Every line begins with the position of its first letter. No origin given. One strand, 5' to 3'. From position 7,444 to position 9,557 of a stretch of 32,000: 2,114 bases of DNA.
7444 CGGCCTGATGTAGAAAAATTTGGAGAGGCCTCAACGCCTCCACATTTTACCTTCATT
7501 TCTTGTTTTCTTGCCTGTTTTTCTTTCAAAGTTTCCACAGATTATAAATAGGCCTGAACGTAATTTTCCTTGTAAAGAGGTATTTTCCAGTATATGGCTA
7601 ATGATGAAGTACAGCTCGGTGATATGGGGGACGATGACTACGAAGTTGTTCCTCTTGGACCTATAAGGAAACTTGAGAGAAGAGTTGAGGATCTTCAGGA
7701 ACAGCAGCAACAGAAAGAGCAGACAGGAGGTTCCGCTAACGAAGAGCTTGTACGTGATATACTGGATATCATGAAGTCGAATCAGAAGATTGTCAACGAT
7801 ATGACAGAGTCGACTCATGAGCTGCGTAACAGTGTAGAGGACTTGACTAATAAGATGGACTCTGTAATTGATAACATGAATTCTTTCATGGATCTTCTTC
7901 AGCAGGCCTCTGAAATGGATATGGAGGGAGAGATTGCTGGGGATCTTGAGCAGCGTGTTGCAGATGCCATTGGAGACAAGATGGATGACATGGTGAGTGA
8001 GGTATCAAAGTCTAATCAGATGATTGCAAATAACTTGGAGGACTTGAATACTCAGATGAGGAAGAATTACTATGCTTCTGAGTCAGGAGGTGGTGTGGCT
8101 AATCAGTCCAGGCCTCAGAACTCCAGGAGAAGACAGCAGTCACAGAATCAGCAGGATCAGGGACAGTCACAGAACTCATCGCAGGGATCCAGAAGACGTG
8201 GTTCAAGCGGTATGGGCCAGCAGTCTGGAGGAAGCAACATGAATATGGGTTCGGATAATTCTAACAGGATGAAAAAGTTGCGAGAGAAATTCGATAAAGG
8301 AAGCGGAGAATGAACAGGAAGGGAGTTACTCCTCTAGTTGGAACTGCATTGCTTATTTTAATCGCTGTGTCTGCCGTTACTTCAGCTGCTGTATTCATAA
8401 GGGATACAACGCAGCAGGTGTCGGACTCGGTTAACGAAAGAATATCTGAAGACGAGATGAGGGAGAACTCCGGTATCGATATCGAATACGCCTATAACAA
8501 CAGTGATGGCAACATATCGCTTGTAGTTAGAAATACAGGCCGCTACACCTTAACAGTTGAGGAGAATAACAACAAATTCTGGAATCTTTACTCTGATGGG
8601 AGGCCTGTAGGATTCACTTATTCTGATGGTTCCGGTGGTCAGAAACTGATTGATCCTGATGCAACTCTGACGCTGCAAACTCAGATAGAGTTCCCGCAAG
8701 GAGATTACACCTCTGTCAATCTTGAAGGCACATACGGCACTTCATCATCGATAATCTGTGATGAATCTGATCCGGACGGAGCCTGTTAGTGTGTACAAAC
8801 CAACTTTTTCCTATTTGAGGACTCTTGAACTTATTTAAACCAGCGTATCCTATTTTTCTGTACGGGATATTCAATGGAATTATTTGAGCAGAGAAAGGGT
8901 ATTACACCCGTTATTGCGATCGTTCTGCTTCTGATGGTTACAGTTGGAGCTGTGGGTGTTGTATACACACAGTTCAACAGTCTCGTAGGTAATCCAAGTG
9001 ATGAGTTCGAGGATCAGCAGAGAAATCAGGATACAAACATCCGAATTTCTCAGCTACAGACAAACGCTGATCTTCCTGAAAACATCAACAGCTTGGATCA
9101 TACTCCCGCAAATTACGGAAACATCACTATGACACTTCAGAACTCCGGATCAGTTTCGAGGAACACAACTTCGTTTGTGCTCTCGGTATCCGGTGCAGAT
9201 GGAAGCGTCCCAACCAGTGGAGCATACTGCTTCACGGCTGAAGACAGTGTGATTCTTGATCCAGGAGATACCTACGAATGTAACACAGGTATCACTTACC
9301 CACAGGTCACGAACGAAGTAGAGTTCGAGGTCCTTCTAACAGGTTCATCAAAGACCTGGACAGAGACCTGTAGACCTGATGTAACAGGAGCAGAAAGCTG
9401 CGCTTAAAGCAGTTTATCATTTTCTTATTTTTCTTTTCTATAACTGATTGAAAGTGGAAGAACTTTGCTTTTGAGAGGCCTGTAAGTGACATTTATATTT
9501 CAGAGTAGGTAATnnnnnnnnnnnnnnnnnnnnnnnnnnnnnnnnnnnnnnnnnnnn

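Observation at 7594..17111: Eleven-gene type IV pilus-like cluster with seven class III signal-peptide proteins and no archaellum or peptidase components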

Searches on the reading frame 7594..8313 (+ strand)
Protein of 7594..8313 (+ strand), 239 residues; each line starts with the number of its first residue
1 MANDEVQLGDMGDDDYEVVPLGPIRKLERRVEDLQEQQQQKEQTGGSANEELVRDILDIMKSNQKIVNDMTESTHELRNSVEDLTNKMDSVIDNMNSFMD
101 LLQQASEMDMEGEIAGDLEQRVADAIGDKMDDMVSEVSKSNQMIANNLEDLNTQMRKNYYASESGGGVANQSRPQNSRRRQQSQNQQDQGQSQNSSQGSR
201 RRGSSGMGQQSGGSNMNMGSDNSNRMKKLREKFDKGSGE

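Call 3: search_protein_families(library=pfam, proteins=[window:7594-8313:+], max_evalue=1)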
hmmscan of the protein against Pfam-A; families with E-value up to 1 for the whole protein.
window:7594-8313:+ (239 aa): 14 families
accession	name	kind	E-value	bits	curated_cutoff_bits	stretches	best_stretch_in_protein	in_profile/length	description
PF04108.17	ATG17_like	-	0.0062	16.5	43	1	25-157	115-240/355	Autophagy protein ATG17-like domain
PF04012.17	PspA_IM30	-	0.0065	16.5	33.9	1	25-89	54-122/220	PspA/IM30 family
PF24151.2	ArlX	-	0.016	15.2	28.7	1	35-92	44-102/229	ArlX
PF03981.17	Ubiq_cyt_C_chap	-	0.031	14.8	21.5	1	108-167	27-86/140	Ubiquinol-cytochrome C chaperone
PF10157.14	BORCS6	-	0.17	12.5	35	1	58-103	29-74/101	BLOC-1-related complex sub-unit 6 C-terminal helix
PF15397.11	DUF4618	-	0.19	11.6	34.9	0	29-91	164-226/258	Domain of unknown function (DUF4618)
PF10392.15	COG5_N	-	0.2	12.3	31.2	1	26-88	34-95/132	Conserved oligomeric Golgi complex subunit 5, N-terminal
PF06009.19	Laminin_II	-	0.25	11.8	33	1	51-149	3-93/138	Laminin Domain II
PF04513.17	Baculo_PEP_C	-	0.28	11.7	38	0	44-152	8-116/140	Baculovirus polyhedron envelope protein, PEP, C terminus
PF21924.1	XRCC4_CC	-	0.33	11.5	27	0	24-77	7-60/78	XRCC4 coiled-coil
PF06103.16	DUF948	-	0.34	11.6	37.2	1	60-109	21-71/89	Bacterial protein of unknown function (DUF948)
PF05478.16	Prominin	-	0.5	8.8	34.3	0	38-106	641-704/799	Prominin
PF24073.1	DUF7365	-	0.62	10.7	27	1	25-91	36-97/101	Coiled-coil region of unknown function (DUF7365)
PF08649.15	DASH_Dad1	-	0.65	10.7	31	0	81-97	10-26/55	DASH complex subunit Dad1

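Call 5: search_protein_families(library=ncbifam, proteins=[window:7594-8313:+], max_evalue=1)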
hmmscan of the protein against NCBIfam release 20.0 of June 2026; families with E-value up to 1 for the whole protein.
window:7594-8313:+ (239 aa): 11 families
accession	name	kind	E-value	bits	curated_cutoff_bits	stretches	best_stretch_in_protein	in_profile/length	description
NF041244.1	IglI_fam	subfamily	0.00093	19.2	100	1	43-232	45-208/290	type VI secretion system protein IglI family protein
NF033928.1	alph_xenorhab_A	subfamily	0.0039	16.5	125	1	29-121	99-193/339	alpha-xenorhabdolysin family binary toxin subunit A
NF058591.1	archaellum_scaf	equivalog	0.0054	16.3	225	1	35-91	55-112/250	archaellum flagellar motor scaffold protein FlaX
TIGR01273.1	speA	equivalog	0.0082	14.6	624.1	1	52-162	344-456/624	arginine decarboxylase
NF045780.1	TrlF_fam_ATP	equivalog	0.015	14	350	1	26-191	481-641/944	TrlF family AAA-like ATPase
NF033917.0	antiphage_ZorA_4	subfamily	0.031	13.2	500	1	47-148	231-325/413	anti-phage ZorAB system protein ZorA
TIGR02677.1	TIGR02677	hypoth_equivalog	0.047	12.4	165.85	1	31-154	97-217/494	TIGR02677 family protein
NF045938.1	MAG3960_fam_LP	equivalog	0.24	10.2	100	1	24-159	130-254/496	MAG3960 family lipoprotein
NF041922.1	DLP_LeoA_gen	subfamily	0.3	10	325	1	27-157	276-399/532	LeoA/HP0731 family dynamin-like GTPase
NF045650.1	CD1247_Nterm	equivalog_domain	0.4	11.3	30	1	28-92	2-59/70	CD1247 N-terminal domain-containing protein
NF005130.0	PRK06569.1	equivalog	0.81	9.8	174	0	56-134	35-116/157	F0F1 ATP synthase subunit B'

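Call 47: search_protein_families(library=pfam, alignment_id=A8, max_evalue=0.01)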
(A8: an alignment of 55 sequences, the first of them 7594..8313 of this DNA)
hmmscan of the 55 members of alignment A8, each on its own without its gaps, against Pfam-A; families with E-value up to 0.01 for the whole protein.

A. member 1, window:7594-8313:+ (239 aa): 2 families
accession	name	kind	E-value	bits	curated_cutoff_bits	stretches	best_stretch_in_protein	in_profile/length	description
PF04108.17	ATG17_like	-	0.0062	16.5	43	1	25-157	115-240/355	Autophagy protein ATG17-like domain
PF04012.17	PspA_IM30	-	0.0065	16.5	33.9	0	25-89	54-122/220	PspA/IM30 family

B. families by the number of members that match (of 55 scanned): 67 families (the first 25 are shown)
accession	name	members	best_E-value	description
PF04108.17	ATG17_like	23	6.2e-06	Autophagy protein ATG17-like domain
PF07464.16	ApoLp-III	15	0.00024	Apolipophorin-III precursor (apoLp-III)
PF06103.16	DUF948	11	0.00043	Bacterial protein of unknown function (DUF948)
PF06009.19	Laminin_II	9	0.00064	Laminin Domain II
PF21713.2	DncV_C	8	0.00019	Cyclic GMP-AMP synthase, C-terminal domain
PF06013.18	WXG100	7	0.00023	Proteins of 100 residues with WXG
PF04012.17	PspA_IM30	6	0.00011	PspA/IM30 family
PF04513.17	Baculo_PEP_C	6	0.003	Baculovirus polyhedron envelope protein, PEP, C terminus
PF05859.17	Mis12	5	0.00029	Mis12 protein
PF08649.15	DASH_Dad1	5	0.0006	DASH complex subunit Dad1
PF10392.15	COG5_N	4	0.0001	Conserved oligomeric Golgi complex subunit 5, N-terminal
PF04124.18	Dor1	4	0.00046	Dor1-like family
PF24151.2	ArlX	4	0.0018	ArlX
PF08702.15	Fib_alpha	4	0.0034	Fibrinogen alpha/beta chain family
PF10157.14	BORCS6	3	6.2e-05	BLOC-1-related complex sub-unit 6 C-terminal helix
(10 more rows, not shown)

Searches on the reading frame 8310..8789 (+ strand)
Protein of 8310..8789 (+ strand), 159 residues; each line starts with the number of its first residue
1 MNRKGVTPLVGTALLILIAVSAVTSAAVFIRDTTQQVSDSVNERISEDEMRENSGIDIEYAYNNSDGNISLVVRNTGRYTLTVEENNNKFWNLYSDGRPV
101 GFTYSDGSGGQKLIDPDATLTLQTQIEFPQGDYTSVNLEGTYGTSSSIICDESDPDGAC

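Call 3: search_protein_families(library=pfam, proteins=[window:8310-8789:+], max_evalue=1)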
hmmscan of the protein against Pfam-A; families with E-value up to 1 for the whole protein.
window:8310-8789:+ (159 aa): 8 families
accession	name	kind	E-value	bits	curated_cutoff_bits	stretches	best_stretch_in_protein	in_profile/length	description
PF22820.2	TcaA_3rd_4th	-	0.011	16.1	27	1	80-135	4-57/73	TcaA protein 3rd/4th domain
PF01491.21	Frataxin_Cyay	-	0.02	15.5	21.3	1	34-105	10-77/107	Frataxin-like domain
PF14341.11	PilX_N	-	0.02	15.3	25.5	1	4-46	1-39/51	PilX N-terminal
PF01917.21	Arch_flagellin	-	0.025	15.4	29.5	1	14-144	8-156/162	Archaebacterial flagellin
PF20545.3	DUF6759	-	0.035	14.7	27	1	33-90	4-58/94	Domain of unknown function (DUF6759)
PF12690.13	BsuPI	-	0.071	13.5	22.9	1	47-134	5-91/101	Intracellular proteinase inhibitor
PF21633.3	MOV-10_Ig-like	-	0.077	13.5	27.4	1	51-88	6-43/126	Helicase MOV-10, Ig-like domain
PF07790.16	Pilin_N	-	0.11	13.9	25.2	1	4-58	1-56/78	Archaeal Type IV pilin, N-terminal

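Call 5: search_protein_families(library=ncbifam, proteins=[window:8310-8789:+], max_evalue=1)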
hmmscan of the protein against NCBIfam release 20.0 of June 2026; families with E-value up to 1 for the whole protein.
window:8310-8789:+ (159 aa): 3 families
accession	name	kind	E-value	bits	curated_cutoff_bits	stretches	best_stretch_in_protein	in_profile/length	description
NF052590.1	ArlF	equivalog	5.6e-07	29.8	110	1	12-126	9-121/137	archaellum stator protein ArlF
TIGR02537.2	arch_flag_Nterm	domain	4.8e-06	26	20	1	2-30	1-29/33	archaellin/type IV pilin N-terminal domain-containing protein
NF052591.1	ArlG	equivalog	0.00088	19.3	110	1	14-86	9-88/148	archaellum stator protein ArlG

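Call 32: search_solved_structures(query=A1, max_evalue=1)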
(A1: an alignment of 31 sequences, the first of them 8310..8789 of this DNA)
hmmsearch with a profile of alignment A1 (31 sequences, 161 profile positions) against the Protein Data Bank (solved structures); distinct sequences matched with E-value up to 1: 23.
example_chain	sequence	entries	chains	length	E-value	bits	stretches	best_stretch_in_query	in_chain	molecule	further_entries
8fk7_A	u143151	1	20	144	5.5e-07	33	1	1-86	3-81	Flagellin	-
3j1r_A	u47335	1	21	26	0.012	18.8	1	6-27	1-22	archaeal adhesion filament core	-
5kyh_A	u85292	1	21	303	0.019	18.2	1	6-38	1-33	Iho670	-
9myg_A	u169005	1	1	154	0.02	18.2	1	4-65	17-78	Archaeal Type IV pilin N-terminal domain-containing protein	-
8gi2_A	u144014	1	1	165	0.046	17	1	5-71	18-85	Natrinema pilin, PilA2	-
6myi_A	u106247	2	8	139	0.11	15.7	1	67-127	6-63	Ostreolysin A6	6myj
9do6_A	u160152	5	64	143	0.12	15.6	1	67-127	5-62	Ostreolysin A6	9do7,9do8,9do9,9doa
6myk_A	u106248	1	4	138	0.13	15.5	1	67-127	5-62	Ostreolysin A6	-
9dob_A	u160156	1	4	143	0.14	15.4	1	67-127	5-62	Ostreolysin A6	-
5tug_A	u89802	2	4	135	0.18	15.1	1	40-131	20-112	Flagellar biosynthesis protein FlaG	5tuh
6pbk_A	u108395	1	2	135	0.22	14.8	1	40-99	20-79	Saci FlaG soluble domain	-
4eoz_B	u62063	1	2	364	0.3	14.3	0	22-94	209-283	Cullin-3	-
8i79_B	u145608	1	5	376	0.31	14.3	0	22-94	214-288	Cullin-3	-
5nlb_B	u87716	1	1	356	0.37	14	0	22-94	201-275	Cullin-3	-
8u82_C1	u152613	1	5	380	0.39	14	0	22-94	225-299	Cullin-3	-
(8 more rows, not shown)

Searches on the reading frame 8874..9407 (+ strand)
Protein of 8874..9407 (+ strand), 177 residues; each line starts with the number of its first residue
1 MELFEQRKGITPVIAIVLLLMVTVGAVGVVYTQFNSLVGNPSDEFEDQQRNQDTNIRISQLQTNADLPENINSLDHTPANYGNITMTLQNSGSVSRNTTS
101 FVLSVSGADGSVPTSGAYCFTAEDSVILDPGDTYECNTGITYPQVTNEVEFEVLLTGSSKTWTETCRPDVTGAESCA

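Call 3: search_protein_families(library=pfam, proteins=[window:8874-9407:+], max_evalue=1)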
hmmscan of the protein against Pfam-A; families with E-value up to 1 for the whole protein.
window:8874-9407:+ (177 aa): 3 families
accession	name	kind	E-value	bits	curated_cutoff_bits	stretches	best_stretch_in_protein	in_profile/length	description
PF23960.2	DUF7289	-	0.02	14.9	27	1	9-125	2-109/238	Family of unknown function (DUF7289)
PF04999.18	FtsL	-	0.091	13.3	22.9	1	14-36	15-37/97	Cell division protein FtsL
PF07790.16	Pilin_N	-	0.12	13.7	25.2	1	8-42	1-35/78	Archaeal Type IV pilin, N-terminal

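Call 5: search_protein_families(library=ncbifam, proteins=[window:8874-9407:+], max_evalue=1)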
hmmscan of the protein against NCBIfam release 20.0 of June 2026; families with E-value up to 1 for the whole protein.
window:8874-9407:+ (177 aa): 2 families
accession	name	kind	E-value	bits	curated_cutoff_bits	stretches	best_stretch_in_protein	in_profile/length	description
NF046073.1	UpsA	equivalog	8.5e-05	22.7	130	1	7-142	1-106/136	pilin subunit UpsA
TIGR02537.2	arch_flag_Nterm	domain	8.8e-05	21.9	20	1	7-32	2-27/33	archaellin/type IV pilin N-terminal domain-containing protein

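Call 33: search_solved_structures(query=A2, max_evalue=1)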
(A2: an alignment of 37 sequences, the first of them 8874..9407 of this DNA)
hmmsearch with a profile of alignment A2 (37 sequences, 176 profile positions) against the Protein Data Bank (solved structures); distinct sequences matched with E-value up to 1: 8.
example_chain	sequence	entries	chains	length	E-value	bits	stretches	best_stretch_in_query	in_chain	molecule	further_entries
8fk7_A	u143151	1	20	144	8e-09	39.3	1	2-88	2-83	Flagellin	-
5kyh_A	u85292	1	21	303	0.00099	22.7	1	9-41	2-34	Iho670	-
3j1r_A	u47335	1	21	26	0.0057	20.2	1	8-32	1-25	archaeal adhesion filament core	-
6pbk_A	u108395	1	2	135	0.017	18.7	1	44-106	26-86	Saci FlaG soluble domain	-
5tug_A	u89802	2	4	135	0.021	18.4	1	44-105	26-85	Flagellar biosynthesis protein FlaG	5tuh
4p94_A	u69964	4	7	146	0.022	18.3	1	41-145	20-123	Conserved flagellar protein F | Flagellar biosynthesis protein FlaF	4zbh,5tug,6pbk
2xbt_A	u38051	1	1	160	0.16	15.5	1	64-110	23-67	CELLULOSOMAL SCAFFOLDIN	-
8gi2_A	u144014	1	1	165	0.82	13.2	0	8-106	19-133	Natrinema pilin, PilA2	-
